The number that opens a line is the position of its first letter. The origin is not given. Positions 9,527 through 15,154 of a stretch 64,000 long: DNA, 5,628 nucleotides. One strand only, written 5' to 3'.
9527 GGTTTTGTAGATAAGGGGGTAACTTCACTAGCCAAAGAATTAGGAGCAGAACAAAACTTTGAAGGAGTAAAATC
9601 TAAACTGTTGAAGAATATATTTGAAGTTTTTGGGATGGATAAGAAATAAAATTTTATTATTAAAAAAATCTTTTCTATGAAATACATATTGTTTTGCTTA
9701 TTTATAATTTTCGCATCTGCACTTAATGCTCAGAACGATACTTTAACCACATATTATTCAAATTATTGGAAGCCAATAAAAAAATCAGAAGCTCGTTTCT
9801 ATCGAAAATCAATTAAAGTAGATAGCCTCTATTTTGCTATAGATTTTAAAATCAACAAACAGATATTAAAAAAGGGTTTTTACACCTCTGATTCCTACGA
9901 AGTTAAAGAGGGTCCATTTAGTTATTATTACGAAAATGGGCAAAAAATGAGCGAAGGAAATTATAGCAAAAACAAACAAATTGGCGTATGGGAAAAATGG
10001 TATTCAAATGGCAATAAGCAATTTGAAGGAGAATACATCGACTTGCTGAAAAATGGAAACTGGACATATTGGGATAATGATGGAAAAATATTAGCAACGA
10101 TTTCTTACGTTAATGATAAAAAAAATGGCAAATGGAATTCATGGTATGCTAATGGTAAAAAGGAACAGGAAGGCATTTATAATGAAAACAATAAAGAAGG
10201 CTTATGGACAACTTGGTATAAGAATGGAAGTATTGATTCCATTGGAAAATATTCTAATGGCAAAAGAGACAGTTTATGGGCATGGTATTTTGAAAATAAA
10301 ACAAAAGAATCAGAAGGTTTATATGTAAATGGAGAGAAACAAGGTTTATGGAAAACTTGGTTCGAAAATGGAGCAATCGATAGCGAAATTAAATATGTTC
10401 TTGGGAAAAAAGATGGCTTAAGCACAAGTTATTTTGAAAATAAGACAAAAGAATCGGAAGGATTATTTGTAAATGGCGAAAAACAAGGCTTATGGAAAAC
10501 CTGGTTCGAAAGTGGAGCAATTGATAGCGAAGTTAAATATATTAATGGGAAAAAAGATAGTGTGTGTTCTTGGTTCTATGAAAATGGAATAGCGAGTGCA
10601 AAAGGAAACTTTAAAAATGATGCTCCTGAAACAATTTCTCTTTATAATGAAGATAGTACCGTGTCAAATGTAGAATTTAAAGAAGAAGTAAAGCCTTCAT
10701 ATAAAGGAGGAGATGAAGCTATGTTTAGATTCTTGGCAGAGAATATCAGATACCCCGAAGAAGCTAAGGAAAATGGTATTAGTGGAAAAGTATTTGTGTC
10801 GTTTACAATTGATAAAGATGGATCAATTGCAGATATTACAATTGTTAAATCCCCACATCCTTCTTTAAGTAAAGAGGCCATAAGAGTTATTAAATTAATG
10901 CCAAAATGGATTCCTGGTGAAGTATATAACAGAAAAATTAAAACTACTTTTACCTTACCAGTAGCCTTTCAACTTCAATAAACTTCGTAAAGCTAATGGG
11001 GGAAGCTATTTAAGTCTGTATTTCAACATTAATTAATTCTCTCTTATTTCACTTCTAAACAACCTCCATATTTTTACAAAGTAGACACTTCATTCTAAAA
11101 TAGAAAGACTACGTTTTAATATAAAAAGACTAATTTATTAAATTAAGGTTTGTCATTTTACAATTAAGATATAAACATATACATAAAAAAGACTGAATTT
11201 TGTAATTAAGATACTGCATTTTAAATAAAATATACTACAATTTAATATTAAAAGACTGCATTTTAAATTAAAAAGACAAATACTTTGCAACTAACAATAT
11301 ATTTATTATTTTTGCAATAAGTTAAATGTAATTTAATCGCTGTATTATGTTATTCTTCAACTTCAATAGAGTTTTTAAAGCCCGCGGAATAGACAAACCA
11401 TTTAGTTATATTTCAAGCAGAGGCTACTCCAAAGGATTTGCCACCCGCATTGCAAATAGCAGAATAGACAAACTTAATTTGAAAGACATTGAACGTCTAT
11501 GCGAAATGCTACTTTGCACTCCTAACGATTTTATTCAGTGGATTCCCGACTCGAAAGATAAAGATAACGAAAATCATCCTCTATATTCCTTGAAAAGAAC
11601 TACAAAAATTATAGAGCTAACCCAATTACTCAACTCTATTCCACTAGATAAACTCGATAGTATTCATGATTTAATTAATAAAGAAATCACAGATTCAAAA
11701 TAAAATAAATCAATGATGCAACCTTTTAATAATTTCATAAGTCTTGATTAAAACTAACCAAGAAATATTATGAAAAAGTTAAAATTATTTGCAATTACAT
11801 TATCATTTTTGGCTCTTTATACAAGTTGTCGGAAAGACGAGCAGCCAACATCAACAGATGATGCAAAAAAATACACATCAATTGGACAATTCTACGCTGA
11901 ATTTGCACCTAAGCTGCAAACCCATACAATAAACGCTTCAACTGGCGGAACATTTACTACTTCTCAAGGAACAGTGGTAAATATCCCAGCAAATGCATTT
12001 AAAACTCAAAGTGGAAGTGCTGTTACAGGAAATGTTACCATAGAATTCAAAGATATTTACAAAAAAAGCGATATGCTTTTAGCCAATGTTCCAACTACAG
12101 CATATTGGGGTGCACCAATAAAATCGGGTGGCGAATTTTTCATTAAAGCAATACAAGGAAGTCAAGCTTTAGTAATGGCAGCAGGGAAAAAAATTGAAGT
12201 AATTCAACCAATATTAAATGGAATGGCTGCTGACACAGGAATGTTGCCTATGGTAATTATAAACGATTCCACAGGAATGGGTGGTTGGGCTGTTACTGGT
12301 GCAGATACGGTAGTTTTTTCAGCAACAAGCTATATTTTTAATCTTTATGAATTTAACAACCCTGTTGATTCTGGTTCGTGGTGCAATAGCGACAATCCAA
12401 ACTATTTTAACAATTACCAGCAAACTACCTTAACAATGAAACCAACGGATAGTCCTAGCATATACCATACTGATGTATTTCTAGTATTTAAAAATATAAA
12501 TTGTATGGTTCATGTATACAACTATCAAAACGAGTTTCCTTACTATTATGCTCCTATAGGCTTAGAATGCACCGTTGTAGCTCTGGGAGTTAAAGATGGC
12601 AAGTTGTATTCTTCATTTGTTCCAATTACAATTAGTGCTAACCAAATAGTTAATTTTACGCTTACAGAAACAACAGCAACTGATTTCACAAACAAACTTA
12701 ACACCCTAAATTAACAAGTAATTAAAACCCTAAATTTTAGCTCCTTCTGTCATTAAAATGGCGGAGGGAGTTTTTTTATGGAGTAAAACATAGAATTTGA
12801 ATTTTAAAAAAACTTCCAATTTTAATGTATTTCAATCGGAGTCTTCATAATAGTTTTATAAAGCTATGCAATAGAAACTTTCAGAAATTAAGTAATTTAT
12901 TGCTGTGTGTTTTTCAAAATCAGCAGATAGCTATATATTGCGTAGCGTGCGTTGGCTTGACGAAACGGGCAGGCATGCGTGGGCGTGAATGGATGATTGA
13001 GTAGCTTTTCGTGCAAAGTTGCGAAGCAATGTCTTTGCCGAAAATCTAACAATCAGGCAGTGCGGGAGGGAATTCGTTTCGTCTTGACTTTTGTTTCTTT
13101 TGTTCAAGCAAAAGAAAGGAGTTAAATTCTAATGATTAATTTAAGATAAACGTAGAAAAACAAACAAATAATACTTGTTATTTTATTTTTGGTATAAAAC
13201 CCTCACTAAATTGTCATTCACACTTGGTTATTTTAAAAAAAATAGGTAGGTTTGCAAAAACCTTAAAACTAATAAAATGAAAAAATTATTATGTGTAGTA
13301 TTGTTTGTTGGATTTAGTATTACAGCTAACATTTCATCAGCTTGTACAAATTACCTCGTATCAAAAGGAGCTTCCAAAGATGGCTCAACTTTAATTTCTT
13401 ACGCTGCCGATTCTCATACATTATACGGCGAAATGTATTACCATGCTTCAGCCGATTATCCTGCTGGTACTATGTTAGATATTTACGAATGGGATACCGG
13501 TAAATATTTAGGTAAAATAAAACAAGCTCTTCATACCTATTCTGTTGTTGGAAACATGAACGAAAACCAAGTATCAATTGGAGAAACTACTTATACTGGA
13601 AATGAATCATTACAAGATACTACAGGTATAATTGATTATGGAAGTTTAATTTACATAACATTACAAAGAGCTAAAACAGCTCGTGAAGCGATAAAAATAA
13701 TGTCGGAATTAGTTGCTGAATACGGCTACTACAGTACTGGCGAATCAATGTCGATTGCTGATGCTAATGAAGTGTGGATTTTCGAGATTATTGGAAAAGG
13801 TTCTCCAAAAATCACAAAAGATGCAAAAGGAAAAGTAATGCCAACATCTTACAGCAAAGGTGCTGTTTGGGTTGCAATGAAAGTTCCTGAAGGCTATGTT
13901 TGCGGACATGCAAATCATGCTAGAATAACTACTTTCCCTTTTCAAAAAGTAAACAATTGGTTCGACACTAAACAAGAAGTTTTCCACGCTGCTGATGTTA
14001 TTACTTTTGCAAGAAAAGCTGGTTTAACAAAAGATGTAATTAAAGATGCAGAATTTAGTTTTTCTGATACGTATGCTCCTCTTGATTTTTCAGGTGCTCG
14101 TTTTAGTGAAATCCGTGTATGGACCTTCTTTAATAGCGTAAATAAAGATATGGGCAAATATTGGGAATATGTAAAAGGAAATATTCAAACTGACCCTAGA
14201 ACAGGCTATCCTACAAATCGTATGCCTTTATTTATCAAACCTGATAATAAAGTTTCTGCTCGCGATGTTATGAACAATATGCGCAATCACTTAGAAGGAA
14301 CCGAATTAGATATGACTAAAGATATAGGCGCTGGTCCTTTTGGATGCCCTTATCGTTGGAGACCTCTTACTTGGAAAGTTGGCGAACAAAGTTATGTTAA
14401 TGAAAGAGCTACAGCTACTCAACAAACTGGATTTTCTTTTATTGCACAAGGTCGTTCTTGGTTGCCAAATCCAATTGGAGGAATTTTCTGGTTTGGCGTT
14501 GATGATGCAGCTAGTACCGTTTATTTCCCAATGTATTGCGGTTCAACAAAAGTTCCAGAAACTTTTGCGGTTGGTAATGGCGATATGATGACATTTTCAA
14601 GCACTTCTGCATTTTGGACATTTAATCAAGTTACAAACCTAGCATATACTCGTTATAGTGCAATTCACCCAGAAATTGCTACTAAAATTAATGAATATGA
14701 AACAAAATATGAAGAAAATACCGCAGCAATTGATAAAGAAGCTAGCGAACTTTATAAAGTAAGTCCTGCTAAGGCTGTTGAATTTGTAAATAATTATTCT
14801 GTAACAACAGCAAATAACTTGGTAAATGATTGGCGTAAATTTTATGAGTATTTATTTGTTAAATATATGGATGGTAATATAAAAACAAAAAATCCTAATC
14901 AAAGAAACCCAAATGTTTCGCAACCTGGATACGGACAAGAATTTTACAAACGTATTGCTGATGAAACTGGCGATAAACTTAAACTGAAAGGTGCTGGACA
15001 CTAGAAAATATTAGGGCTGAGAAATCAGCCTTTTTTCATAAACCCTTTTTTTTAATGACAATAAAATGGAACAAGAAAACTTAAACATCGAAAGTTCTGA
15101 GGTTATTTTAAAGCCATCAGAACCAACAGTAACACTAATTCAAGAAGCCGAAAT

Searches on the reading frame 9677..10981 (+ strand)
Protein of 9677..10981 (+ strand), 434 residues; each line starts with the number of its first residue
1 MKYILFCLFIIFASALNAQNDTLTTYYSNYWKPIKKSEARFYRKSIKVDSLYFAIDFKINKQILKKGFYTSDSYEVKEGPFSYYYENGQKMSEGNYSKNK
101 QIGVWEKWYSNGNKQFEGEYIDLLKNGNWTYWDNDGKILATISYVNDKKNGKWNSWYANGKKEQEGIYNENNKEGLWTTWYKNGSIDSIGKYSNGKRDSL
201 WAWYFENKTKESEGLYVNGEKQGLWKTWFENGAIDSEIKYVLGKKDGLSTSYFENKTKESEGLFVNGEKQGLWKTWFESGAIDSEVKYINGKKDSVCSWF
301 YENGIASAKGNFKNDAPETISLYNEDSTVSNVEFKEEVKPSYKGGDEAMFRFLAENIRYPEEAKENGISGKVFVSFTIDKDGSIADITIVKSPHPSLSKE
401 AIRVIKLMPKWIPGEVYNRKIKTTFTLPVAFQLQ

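Call 33: search_protein_families(library=pfam, proteins=[window:9677-10981:+], max_evalue=0.00001)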
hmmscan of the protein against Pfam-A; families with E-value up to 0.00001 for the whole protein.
window:9677-10981:+ (434 aa): 2 families
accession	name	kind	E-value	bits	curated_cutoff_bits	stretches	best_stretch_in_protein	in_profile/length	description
PF07661.19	MORN_2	-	8.6e-27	90.5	29.6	0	77-97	1-21/22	MORN repeat variant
PF03544.19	TonB_C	-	3.2e-19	69.6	24.6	1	356-433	2-79/79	Gram-negative bacterial TonB protein C-terminal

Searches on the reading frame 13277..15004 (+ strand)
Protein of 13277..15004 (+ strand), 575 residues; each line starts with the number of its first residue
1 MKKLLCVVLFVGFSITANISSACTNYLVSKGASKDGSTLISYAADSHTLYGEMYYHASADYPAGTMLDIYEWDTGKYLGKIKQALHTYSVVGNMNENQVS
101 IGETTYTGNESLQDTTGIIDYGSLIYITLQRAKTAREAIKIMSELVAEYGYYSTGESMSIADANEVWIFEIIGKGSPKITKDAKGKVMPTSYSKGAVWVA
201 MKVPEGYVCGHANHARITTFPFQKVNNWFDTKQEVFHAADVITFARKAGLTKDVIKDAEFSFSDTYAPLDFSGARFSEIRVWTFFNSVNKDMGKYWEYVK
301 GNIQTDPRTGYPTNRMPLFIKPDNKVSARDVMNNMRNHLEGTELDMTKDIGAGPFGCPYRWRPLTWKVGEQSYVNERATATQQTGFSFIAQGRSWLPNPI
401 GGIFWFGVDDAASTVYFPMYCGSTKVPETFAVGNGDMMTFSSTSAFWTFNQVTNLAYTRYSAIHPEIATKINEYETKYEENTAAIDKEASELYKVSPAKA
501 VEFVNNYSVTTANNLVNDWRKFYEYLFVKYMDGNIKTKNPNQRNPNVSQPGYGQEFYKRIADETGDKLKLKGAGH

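Call 33: search_protein_families(library=pfam, proteins=[window:13277-15004:+], max_evalue=0.00001)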
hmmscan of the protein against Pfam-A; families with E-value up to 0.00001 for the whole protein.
window:13277-15004:+ (575 aa): 1 family
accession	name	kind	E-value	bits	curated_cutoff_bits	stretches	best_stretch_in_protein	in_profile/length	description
PF03577.20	Peptidase_C69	-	1.3e-68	232.3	23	1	22-468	1-397/402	Peptidase family C69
